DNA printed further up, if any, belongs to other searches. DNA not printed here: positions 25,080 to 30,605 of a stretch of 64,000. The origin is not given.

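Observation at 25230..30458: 1742-aa lipoprotein with about 20 tandem Cys-rich repeats, a long Gly-rich spacer and a MYXO-CTERM tail, divergent from the T6SS island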

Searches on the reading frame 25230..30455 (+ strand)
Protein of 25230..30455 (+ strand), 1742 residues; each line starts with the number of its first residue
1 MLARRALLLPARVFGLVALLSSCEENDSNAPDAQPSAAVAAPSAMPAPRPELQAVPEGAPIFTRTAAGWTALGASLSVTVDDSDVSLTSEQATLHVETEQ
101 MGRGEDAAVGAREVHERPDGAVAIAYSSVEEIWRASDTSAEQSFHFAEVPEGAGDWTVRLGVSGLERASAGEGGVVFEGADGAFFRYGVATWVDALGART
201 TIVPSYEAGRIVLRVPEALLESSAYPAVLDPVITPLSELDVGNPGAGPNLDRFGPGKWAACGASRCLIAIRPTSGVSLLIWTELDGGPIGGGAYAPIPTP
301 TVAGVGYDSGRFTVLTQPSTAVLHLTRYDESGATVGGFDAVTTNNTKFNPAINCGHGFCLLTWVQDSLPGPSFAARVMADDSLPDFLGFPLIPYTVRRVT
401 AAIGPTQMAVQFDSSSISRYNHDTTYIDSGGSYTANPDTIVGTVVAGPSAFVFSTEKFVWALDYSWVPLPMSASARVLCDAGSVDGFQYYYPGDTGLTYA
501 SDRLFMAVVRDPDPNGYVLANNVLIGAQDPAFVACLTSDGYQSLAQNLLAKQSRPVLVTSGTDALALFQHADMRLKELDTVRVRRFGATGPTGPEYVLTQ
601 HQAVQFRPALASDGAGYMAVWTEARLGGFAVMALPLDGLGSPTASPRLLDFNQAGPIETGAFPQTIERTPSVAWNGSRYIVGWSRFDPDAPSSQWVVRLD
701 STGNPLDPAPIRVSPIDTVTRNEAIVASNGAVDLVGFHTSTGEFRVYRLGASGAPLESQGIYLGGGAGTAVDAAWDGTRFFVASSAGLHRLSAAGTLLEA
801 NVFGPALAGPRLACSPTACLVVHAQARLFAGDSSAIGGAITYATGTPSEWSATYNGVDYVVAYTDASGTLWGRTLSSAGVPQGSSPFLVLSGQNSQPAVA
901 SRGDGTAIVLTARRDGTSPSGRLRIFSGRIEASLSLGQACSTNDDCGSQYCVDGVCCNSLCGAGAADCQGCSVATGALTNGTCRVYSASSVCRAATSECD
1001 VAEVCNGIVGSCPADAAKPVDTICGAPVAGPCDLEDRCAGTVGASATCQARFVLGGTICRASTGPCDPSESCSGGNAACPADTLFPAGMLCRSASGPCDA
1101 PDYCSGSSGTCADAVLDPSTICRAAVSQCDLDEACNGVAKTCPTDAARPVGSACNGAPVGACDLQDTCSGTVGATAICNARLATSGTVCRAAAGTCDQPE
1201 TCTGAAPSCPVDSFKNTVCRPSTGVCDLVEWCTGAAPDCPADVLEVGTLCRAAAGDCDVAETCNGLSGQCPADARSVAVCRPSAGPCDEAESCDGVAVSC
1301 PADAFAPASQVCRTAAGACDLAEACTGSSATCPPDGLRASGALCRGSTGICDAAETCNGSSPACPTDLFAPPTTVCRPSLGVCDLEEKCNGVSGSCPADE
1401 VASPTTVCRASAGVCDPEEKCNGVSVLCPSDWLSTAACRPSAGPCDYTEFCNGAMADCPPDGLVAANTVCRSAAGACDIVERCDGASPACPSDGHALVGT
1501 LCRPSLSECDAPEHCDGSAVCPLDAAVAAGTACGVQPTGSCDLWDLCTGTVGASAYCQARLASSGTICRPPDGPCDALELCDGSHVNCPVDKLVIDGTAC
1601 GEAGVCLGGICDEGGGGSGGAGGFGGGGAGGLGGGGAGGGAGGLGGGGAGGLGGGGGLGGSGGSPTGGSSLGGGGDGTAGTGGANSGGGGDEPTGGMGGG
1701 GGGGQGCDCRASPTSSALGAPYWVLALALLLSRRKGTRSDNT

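Call 3: search_protein_families(library=pfam, proteins=[window:25230-30455:+], max_evalue=1)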
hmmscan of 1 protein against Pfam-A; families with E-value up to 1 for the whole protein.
window:25230-30455:+ (1742 aa): 2 families
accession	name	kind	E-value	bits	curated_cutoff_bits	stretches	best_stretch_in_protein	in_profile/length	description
PF00200.28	Disintegrin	-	1.6e-79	263.1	35.1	16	1305-1335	45-75/75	Disintegrin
PF01571.26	GCV_T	-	0.13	12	25.6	1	546-618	149-216/255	Aminomethyltransferase folate-binding domain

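Call 4: search_protein_families(library=ncbifam, proteins=[window:25230-30455:+], max_evalue=1)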
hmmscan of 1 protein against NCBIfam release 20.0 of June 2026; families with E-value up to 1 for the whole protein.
window:25230-30455:+ (1742 aa): 0 families

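Call 14: find_homologous_proteins(query=window:25230-30455:+, max_evalue=0.001)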
Query window:25230-30455:+ (1742 aa): 45 proteins with E <= 0.001 among 8000 candidates.
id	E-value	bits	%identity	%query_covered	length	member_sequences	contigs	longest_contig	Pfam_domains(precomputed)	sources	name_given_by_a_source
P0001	0.0e+0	3937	100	100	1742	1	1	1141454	PF00200.29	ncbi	ncbi:MAG: hypothetical protein U0271_09410 [Polyangiaceae bacterium]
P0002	9.3e-67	244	28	30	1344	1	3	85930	PF00200.29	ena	-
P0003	5.8e-49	185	26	32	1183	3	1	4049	PF00200.29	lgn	-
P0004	2.2e-47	180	29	62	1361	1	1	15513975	-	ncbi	ncbi:hypothetical protein WMF30_31660 [Sorangium sp. So ce134]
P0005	6.2e-39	152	39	13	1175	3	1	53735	-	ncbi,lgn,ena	-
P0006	1.1e-37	147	52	8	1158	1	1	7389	PF17963.8,PF17892.8,PF17803.8,PF12396.15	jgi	jgi:hypothetical protein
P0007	8.3e-36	141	49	8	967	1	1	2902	-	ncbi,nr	ncbi:MAG TPA: hypothetical protein PKA58_20945, partial [Polyangium sp.]|nr:hypothetical protein [Po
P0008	1.0e-35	141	30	21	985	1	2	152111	PF27743.1,PF18421.8,PF12396.15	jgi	jgi:hypothetical protein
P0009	1.3e-34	137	42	7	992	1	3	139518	PF12396.15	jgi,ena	-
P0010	1.7e-34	137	28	52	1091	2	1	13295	-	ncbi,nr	ncbi:MAG: hypothetical protein KC668_19310 [Myxococcales bacterium]|nr:hypothetical protein [Myxococ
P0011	1.6e-32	130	42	7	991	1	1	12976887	PF12396.15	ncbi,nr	ncbi:hypothetical protein F0U59_01685 [Archangium gephyra]|nr:hypothetical protein F0U59_01685 [Arch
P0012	4.2e-32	129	42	7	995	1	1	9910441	PF12396.15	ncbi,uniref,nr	ncbi:hypothetical protein [Melittangium boletus]|uniref:PKD domain-containing protein n=1 Tax=Melitt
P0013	6.2e-32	128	36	15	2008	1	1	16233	PF24329.2,PF25020.2,PF05593.20,PF00200.29,PF24684.2,PF25023.2,PF13620.13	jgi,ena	-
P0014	2.5e-31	126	39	10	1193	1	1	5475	-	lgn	-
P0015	6.4e-30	122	45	9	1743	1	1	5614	-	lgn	-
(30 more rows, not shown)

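Call 66: find_encoding_contigs(protein=P0004, flank=8000, max_places=2)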
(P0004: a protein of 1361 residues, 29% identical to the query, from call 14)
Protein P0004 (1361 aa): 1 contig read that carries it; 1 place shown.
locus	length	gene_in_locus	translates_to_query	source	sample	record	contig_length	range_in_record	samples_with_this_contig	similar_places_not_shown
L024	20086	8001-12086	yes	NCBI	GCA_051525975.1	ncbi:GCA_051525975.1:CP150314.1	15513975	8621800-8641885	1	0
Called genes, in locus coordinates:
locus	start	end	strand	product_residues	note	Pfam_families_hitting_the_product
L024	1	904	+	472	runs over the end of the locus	PF04055:Radical_SAM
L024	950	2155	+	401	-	-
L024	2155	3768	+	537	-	PF01565:FAD_binding_4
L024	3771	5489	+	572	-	PF00515:TPR_1 (faint), PF13432:TPR_16 (weak)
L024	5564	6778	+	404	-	PF08007:JmjC_2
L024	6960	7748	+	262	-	-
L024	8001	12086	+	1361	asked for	-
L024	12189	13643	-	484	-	PF13899:Thioredoxin_7, PF00085:Thioredoxin (weak), PF13098:Thioredoxin_2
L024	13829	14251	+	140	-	-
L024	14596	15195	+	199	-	-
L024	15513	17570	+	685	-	PF03169:OPT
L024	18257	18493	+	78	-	-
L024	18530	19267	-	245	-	PF00857:Isochorismatase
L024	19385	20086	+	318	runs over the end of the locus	PF00126:HTH_1, PF03466:LysR_substrate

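Call 67: find_encoding_contigs(protein=P0002, flank=8000, max_places=2)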
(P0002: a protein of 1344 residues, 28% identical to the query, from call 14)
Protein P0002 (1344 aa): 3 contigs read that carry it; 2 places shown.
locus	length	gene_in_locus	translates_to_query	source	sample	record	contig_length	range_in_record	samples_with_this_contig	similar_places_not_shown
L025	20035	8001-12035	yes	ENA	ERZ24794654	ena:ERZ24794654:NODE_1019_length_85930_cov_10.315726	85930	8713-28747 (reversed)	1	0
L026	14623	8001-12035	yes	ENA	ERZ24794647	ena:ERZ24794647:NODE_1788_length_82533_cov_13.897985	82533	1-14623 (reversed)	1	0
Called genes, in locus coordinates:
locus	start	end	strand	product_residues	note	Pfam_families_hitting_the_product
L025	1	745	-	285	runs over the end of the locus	-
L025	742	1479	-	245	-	-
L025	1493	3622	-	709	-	PF07715:Plug, PF00593:TonB_dep_Rec_b-barrel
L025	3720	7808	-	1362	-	-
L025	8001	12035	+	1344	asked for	PF00200:Disintegrin (faint)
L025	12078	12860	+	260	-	-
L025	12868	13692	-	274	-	PF00106:adh_short, PF01370:Epimerase (faint), PF08659:KR, PF13561:adh_short_C2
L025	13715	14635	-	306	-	PF13593:SBF_like, PF01758:SBF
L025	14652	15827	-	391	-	PF13439:Glyco_transf_4, PF13579:Glyco_trans_4_4, PF20706:GT4-conflict, PF00534:Glycos_transf_1, PF13692:Glyco_trans_1_4, PF13524:Glyco_trans_1_2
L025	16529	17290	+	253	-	PF05175:MTS, PF13649:Methyltransf_25 (weak), PF13847:Methyltransf_31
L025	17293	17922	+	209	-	PF13578:Methyltransf_24 (weak)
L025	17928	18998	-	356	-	PF01553:Acyltransferase (weak)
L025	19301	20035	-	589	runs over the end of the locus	PF12770:CHAT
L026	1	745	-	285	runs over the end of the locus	-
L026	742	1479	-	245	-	-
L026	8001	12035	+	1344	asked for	PF00200:Disintegrin (faint)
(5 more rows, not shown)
